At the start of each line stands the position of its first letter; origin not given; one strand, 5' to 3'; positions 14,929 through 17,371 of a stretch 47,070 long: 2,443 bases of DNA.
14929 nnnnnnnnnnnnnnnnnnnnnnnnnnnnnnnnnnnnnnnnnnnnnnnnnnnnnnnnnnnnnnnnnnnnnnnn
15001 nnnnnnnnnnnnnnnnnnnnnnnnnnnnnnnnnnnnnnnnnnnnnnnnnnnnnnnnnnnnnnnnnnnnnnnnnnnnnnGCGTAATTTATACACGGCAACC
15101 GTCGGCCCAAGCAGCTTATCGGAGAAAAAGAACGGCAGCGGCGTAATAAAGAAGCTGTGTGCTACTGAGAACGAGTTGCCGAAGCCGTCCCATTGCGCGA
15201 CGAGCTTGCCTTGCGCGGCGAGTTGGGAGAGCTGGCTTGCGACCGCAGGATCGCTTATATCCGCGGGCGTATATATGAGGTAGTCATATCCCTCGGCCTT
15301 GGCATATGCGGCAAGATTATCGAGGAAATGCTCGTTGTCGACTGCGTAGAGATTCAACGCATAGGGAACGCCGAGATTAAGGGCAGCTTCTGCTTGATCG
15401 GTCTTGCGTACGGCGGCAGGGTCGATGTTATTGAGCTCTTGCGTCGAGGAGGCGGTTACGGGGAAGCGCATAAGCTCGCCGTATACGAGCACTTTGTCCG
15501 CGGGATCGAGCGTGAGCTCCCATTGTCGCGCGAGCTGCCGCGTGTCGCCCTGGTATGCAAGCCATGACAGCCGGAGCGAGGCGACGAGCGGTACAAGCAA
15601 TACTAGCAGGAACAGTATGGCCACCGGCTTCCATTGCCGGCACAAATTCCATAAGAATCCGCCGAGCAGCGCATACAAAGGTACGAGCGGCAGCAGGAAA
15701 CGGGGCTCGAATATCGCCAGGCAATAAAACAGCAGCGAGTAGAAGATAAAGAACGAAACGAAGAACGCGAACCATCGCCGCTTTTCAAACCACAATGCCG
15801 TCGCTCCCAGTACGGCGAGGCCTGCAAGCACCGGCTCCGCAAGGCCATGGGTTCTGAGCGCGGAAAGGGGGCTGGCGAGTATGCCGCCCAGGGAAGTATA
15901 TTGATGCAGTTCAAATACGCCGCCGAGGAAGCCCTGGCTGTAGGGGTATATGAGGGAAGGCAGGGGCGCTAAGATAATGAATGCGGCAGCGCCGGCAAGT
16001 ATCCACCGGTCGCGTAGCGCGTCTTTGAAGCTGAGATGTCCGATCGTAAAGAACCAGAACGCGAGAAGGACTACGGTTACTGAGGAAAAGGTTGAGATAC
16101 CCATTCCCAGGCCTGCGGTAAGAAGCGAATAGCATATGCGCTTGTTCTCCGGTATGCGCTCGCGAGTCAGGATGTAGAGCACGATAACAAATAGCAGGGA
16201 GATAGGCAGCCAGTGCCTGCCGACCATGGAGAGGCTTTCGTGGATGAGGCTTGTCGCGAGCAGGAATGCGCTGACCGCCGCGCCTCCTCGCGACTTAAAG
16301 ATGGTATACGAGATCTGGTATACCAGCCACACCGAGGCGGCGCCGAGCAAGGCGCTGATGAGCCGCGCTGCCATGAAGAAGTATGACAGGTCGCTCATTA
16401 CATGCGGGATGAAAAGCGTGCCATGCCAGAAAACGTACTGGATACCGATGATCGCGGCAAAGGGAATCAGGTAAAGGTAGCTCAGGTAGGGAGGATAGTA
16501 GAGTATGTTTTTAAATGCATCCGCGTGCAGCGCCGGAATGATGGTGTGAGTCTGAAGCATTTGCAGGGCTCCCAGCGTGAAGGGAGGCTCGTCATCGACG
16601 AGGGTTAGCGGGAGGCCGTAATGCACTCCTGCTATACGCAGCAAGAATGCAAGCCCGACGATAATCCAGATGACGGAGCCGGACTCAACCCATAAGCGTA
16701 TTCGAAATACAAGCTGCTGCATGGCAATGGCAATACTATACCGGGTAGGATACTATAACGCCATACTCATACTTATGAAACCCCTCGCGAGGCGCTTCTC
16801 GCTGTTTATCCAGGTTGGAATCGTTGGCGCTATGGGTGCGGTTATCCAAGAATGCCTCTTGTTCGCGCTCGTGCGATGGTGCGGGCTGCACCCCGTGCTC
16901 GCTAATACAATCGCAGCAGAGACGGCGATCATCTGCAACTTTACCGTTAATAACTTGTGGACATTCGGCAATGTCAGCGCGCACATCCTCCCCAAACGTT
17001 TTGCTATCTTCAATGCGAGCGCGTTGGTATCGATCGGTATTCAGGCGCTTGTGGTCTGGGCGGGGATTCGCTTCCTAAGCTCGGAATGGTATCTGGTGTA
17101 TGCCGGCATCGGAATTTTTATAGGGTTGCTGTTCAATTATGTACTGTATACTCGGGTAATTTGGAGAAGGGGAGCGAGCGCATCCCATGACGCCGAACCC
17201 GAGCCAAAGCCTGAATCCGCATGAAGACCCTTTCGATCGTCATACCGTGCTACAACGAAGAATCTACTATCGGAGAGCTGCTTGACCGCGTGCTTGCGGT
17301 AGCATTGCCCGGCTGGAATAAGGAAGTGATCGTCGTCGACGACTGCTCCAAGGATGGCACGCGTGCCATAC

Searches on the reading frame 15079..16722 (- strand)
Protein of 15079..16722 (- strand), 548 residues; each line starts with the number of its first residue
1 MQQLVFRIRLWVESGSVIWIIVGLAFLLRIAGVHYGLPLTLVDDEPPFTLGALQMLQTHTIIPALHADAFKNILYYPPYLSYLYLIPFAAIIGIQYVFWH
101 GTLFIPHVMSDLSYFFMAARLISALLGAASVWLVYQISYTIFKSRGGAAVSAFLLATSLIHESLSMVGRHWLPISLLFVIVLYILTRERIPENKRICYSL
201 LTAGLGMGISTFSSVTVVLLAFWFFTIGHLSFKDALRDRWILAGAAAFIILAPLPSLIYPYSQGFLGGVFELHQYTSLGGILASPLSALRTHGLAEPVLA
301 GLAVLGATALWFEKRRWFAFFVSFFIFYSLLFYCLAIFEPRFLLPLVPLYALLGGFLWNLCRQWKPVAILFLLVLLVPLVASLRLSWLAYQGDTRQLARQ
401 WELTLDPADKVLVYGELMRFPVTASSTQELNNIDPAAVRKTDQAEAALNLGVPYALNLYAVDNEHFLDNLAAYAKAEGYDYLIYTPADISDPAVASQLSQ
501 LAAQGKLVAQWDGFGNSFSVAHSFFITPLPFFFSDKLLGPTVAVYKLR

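Call 34: search_protein_families(library=pfam, proteins=[window:15079-16722:-], max_evalue=0.001)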
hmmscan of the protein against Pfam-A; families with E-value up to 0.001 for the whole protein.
window:15079-16722:- (548 aa): 1 family
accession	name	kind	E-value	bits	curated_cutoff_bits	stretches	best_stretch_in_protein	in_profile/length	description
PF13231.12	PMT_2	-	7.3e-06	26.7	26.1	1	117-258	22-159/160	Dolichyl-phosphate-mannose-protein mannosyltransferase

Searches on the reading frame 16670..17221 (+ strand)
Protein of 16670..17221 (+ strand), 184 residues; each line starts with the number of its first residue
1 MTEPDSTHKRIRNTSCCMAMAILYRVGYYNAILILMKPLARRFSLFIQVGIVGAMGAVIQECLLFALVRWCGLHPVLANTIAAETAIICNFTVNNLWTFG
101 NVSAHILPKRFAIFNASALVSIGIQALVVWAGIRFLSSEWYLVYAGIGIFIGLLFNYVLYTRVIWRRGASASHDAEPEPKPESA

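Call 34: search_protein_families(library=pfam, proteins=[window:16670-17221:+], max_evalue=0.001)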
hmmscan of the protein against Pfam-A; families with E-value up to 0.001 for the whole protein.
window:16670-17221:+ (184 aa): 1 family
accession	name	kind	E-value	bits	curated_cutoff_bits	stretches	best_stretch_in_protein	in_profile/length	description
PF04138.20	GtrA_DPMS_TM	-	6.1e-20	72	26.1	1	51-165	4-117/117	GtrA/DPMS, transmembrane domain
